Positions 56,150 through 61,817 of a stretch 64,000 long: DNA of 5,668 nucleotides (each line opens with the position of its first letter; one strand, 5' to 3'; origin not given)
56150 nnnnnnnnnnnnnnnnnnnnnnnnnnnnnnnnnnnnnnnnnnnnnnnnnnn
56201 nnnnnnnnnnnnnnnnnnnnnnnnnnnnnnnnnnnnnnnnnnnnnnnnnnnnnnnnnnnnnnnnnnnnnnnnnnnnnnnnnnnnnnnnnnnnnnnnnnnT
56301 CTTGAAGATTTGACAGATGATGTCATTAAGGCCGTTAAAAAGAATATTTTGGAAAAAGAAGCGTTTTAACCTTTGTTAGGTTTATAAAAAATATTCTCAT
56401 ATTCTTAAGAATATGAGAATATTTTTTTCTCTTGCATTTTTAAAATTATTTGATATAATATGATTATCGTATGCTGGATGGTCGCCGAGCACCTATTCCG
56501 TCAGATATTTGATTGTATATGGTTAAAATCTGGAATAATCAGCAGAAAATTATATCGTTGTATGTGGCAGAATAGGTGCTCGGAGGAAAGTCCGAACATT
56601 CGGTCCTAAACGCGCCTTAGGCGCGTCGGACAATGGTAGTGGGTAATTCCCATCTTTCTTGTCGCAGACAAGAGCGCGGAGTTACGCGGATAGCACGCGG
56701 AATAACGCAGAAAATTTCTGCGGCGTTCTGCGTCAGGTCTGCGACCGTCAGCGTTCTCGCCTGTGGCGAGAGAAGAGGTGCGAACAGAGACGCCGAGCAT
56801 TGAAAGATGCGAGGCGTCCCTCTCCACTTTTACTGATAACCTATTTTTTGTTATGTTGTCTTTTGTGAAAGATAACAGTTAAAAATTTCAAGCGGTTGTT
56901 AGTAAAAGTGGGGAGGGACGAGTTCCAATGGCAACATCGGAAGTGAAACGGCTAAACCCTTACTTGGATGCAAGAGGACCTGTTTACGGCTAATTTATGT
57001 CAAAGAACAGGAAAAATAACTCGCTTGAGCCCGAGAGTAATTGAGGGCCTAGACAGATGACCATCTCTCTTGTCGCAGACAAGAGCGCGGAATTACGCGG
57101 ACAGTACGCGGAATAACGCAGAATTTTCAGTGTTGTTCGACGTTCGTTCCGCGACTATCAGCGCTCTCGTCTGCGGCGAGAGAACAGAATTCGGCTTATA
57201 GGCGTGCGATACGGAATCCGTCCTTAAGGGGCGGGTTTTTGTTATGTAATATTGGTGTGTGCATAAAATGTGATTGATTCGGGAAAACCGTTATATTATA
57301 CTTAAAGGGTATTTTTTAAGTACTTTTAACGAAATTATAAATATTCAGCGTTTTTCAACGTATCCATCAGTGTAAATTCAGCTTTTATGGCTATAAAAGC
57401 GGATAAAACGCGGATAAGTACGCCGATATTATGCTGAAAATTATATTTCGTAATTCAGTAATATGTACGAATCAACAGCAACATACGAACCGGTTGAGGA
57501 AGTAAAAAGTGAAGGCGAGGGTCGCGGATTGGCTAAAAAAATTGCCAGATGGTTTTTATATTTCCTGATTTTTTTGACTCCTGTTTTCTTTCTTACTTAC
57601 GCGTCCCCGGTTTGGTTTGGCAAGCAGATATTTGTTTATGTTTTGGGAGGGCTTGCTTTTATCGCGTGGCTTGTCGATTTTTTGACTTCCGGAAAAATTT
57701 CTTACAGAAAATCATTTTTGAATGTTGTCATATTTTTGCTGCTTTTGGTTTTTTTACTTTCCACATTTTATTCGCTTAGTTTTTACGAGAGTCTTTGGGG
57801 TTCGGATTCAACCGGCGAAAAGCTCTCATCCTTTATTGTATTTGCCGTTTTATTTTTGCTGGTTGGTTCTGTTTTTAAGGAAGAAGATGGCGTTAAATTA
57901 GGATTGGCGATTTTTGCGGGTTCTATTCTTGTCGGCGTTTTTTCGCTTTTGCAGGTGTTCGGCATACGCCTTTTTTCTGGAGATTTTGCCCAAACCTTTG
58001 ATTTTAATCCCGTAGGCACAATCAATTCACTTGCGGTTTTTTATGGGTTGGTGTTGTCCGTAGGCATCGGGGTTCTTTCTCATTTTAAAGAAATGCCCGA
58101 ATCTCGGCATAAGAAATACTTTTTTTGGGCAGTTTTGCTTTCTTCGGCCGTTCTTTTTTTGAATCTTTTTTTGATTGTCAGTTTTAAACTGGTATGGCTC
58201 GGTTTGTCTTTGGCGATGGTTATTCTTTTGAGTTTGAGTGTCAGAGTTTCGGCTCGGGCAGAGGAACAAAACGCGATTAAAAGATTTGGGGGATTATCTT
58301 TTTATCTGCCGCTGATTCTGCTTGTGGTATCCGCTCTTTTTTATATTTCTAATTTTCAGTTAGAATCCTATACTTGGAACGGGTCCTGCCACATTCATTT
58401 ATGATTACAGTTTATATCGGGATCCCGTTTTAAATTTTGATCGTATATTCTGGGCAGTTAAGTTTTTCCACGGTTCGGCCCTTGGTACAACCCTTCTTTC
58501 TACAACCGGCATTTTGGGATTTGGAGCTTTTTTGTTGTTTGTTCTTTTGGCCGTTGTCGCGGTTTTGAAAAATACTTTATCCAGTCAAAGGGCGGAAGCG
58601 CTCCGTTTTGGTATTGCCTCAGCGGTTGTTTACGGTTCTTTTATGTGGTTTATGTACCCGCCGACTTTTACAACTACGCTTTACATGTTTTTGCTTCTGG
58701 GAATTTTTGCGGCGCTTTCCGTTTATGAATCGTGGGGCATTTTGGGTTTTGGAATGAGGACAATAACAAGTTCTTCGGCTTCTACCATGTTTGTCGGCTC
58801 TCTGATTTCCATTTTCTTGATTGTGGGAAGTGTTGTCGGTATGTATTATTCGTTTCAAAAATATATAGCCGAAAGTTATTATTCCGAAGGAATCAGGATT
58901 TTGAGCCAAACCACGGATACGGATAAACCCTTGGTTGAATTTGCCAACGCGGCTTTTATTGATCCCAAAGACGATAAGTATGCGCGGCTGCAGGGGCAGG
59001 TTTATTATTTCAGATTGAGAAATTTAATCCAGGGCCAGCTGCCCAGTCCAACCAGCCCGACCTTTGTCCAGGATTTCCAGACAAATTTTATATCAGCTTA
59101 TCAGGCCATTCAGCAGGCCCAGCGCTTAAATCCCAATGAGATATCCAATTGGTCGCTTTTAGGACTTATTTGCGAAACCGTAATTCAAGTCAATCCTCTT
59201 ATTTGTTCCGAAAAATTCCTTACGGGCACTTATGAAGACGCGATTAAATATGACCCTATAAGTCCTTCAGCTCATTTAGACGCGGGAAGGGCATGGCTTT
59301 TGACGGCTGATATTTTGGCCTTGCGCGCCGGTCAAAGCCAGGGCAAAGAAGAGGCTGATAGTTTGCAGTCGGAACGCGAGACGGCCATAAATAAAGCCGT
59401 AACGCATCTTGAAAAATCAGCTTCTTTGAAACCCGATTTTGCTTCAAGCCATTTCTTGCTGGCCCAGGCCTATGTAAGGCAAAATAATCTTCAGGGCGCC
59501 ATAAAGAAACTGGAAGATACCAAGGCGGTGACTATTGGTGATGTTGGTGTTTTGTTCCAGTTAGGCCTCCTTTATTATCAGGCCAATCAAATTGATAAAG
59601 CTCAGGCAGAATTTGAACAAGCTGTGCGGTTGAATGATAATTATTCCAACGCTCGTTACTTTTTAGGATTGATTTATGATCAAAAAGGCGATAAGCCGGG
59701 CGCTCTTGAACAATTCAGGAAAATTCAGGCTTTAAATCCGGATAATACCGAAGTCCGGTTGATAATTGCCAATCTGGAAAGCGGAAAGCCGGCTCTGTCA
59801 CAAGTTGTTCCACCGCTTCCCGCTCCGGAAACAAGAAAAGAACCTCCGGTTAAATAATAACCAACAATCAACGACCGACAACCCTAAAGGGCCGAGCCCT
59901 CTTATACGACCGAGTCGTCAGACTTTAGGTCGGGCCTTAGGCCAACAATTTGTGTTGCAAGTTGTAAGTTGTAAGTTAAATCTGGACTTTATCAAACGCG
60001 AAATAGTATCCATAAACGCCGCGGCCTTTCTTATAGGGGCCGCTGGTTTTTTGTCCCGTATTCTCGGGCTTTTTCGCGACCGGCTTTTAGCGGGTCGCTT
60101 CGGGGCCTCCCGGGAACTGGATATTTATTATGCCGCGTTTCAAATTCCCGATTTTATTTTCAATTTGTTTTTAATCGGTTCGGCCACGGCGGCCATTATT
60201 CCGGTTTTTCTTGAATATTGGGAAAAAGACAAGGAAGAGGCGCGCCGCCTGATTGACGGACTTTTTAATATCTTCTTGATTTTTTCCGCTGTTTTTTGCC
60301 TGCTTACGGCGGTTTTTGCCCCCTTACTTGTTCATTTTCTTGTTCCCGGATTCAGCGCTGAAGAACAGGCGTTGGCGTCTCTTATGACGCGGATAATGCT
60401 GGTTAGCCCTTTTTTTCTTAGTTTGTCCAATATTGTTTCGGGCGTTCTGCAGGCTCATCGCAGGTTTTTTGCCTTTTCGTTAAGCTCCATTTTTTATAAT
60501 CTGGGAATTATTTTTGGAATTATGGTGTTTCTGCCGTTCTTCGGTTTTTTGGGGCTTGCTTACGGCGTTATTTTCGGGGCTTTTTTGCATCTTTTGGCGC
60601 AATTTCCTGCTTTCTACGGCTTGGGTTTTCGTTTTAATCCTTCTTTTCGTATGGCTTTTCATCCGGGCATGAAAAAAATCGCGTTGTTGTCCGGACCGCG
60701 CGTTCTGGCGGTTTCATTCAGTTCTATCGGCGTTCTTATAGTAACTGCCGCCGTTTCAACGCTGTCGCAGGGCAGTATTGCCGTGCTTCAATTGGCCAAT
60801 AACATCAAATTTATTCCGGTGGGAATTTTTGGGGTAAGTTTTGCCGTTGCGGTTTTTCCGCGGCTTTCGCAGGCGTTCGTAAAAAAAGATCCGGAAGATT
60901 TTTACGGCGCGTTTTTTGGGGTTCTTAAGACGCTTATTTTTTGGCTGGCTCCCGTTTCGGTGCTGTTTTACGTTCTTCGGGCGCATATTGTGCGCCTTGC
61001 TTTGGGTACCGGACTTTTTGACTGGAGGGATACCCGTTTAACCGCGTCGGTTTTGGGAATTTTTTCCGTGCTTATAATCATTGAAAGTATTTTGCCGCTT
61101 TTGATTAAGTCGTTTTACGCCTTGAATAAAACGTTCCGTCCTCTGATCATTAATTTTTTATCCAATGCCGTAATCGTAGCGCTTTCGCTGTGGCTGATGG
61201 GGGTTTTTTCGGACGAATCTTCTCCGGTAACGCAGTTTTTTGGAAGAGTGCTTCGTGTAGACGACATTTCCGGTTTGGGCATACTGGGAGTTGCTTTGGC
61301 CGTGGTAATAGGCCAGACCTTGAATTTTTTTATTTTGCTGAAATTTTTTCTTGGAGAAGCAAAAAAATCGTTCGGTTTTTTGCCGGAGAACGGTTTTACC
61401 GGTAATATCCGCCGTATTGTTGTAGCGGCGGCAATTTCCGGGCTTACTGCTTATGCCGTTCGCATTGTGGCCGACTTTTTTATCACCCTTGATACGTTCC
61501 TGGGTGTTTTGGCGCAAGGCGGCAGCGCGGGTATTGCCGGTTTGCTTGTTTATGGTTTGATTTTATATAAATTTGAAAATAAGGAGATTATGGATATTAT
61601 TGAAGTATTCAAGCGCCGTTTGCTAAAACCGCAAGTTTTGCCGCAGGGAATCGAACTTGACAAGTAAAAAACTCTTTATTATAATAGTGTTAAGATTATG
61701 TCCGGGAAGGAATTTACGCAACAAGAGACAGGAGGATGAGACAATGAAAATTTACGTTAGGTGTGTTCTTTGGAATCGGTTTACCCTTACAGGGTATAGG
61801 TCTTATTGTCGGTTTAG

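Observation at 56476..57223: RNase P RNA gene carrying three palindromic repeat insertions (about 750 nt instead of about 350-400)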

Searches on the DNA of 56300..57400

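Call 3: search_rna_families(source=window, start=56300, end=57400, threshold=evalue, max_evalue=10, show_alignments=5)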
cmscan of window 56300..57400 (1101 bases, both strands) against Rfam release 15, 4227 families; matches with E-value up to 10: 32.
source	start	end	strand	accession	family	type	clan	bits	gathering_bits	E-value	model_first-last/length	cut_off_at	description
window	56385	56430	+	RF03589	mir-5583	Gene; miRNA;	-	33.9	80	0.0012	1-59/59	no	mir-5583 microRNA precursor family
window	56384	56428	-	RF03589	mir-5583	Gene; miRNA;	-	33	80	0.0019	1-59/59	no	mir-5583 microRNA precursor family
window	56815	56920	+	RF04202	MIR5380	Gene; miRNA;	-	32.5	150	0.00026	1-137/137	no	MIR5380 microRNA precursor family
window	56815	56920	+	RF04205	MIR2606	Gene; miRNA;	-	32.5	139.7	0.011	23-143/165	no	MIR2606 microRNA precursor family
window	56814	56921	-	RF04205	MIR2606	Gene; miRNA;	-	27.4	139.7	0.13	26-140/165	no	MIR2606 microRNA precursor family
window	56904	57131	+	RF00010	RNaseP_bact_a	Gene; ribozyme;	CL00002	25.4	100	7.7e-06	1-367/367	no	Bacterial RNase P class A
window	56815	56920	+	RF03940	MIR9563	Gene; miRNA;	-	25.1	90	0.038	13-115/127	no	MIR9563 microRNA precursor family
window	56815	56920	+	RF01043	MIR1023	Gene; miRNA;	-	24.8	90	0.0093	22-146/165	no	MIR1023 microRNA precursor family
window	56386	56495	-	RF04342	Plastid-psbA-1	Cis-reg;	CL00153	24.5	54.3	1.4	1-114/114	no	Plastid-psbA-1 3UTR RNA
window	56386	56427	-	RF04205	MIR2606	Gene; miRNA;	-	23.5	139.7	0.87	1-165/165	no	MIR2606 microRNA precursor family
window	56384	56437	-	RF02397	sau-5971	Gene; sRNA;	-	22.9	90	0.21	43-96/96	no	Staphylococcus sRNA sau-5971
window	56357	56424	+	RF01459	rliE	Gene; sRNA;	-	21.6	90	0.62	114-182/222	no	Listeria sRNA rliE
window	56387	56426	+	RF04251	MIR5070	Gene; miRNA;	CL00139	21.2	100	0.38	1-116/116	no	MIR5070 microRNA precursor family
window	57302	57364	-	RF01183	SNORD19B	Gene; snRNA; snoRNA; CD-box;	CL00048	20.2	50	3.2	1-84/84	no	Small nucleolar RNA SNORD19B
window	56818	56917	-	RF04228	MIR6140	Gene; miRNA;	-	20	140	0.76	1-165/165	no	MIR6140 microRNA precursor family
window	57132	57214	+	RF00010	RNaseP_bact_a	Gene; ribozyme;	CL00002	14.3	100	0.043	1-367/367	no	Bacterial RNase P class A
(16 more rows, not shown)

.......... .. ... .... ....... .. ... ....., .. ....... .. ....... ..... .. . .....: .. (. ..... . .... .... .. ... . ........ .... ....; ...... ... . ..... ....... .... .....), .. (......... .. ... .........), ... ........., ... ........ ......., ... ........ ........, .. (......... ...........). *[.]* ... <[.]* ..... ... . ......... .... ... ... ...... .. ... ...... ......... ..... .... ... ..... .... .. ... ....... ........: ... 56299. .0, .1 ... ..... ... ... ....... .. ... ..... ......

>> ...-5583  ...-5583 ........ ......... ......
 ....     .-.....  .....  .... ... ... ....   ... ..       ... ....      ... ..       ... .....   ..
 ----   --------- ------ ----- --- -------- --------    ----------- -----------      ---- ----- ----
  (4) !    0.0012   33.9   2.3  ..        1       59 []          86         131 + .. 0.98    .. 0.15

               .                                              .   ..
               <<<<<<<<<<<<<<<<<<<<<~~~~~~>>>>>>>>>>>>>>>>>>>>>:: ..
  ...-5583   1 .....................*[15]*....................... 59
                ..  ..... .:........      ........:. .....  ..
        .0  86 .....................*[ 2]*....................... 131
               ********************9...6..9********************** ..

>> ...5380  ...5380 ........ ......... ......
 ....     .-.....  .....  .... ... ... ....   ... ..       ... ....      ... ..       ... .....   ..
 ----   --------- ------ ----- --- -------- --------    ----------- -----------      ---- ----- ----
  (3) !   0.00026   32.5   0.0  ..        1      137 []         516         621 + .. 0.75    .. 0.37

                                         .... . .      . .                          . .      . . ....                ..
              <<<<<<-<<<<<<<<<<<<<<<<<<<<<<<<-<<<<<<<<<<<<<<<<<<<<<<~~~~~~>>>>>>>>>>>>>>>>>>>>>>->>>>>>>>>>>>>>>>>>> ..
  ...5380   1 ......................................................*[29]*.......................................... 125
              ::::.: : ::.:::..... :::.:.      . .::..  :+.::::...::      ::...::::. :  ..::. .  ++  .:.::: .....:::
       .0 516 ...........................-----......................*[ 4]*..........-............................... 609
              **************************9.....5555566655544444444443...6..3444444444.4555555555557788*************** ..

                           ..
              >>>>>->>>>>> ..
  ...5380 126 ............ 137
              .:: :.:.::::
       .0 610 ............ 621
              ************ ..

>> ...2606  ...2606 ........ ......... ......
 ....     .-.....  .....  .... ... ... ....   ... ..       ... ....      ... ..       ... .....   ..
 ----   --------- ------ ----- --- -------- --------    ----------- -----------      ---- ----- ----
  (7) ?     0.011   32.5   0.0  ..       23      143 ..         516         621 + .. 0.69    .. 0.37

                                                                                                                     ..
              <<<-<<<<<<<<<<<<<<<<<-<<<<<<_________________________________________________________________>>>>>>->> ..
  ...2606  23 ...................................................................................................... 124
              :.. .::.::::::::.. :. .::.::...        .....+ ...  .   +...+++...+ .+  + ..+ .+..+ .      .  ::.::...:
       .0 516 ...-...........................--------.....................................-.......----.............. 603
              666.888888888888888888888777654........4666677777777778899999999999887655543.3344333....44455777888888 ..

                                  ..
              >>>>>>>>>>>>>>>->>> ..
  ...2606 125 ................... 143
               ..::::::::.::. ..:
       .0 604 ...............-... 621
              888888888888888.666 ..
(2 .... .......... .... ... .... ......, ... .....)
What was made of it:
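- Tried and rejected: The microRNA family 'hits' in call 3 are generic long-hairpin matches far below their thresholds.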

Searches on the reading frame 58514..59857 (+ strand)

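Call 7: search_protein_families(library=pfam, proteins=[window:58514-59857:+])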
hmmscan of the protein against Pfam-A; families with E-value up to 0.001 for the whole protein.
window:58514-59857:+ (447 aa): 16 families
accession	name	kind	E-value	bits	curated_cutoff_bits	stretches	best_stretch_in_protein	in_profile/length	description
PF07719.23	TPR_2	-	7.8e-18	63.5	27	2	346-377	3-34/34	Tetratricopeptide repeat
PF13432.12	TPR_16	-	8.4e-18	64.9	32.7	1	349-411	2-64/65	Tetratricopeptide repeat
PF14559.12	TPR_19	-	2.2e-13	50.7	25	1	355-421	2-68/68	Tetratricopeptide repeat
PF13414.12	TPR_11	-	3.8e-13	49.3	26.8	2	351-392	1-42/42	TPR repeat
PF13181.12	TPR_8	-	8.6e-13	47.8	25.7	1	346-376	3-33/34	Tetratricopeptide repeat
PF00515.34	TPR_1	-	1.1e-10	41.2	27.8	0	379-411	2-34/34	Tetratricopeptide repeat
PF13431.12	TPR_17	-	2.5e-10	40.2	24.4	0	299-330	2-33/34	Tetratricopeptide repeat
PF12895.13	ANAPC3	-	3.5e-09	37.3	27.2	1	291-368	4-80/82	Anaphase-promoting complex, cyclosome, subunit 3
PF13428.12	TPR_14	-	2.4e-08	34.3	23.5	0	346-385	3-42/44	Tetratricopeptide repeat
PF13424.12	TPR_12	-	1.4e-07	32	30.1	0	346-373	47-74/77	Tetratricopeptide repeat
PF13174.12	TPR_6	-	3.8e-07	30.8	26.3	0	346-372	2-28/33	Tetratricopeptide repeat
PF13371.12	TPR_9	-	5.4e-07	30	35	0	345-375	30-60/73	Tetratricopeptide repeat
PF24575.1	TPR_Slam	-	1.3e-05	26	35.2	0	385-420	54-89/104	Surface lipoprotein assembly modifier, N-terminal TPR repeats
PF23914.1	TPR_CcmH_CycH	-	2.9e-05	24.4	42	0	292-375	66-152/158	Cytochrome c-type biogenesis protein H TPR domain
PF13176.12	TPR_7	-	0.00031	21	27.9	0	313-335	2-24/36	Tetratricopeptide repeat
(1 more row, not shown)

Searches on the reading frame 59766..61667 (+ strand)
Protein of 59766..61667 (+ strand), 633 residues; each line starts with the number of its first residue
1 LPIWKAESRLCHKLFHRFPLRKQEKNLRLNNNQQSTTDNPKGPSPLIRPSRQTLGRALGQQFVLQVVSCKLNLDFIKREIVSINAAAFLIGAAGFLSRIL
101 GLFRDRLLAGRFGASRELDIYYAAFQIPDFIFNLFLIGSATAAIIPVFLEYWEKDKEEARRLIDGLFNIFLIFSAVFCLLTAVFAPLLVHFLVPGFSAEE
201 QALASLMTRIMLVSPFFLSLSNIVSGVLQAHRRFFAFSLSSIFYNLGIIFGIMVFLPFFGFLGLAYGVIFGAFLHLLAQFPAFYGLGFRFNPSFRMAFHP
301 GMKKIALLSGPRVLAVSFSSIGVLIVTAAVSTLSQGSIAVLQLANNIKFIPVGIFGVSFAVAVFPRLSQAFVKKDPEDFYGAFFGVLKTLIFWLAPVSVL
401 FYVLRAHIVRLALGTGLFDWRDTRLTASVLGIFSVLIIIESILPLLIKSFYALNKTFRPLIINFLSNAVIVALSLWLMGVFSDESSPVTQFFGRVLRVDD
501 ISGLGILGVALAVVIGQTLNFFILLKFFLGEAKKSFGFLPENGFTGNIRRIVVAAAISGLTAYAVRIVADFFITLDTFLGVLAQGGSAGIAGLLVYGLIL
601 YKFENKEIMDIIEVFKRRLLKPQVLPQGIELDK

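Call 7: search_protein_families(library=pfam, proteins=[window:59766-61667:+])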
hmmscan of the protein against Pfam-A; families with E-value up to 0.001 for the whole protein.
window:59766-61667:+ (633 aa): 2 families
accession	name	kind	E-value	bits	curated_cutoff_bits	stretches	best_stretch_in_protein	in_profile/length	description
PF03023.19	MurJ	-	1.4e-68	232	27.4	1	109-575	2-443/451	Lipid II flippase MurJ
PF01554.23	MatE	-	7.1e-12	45.7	24.9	2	313-471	3-155/161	MatE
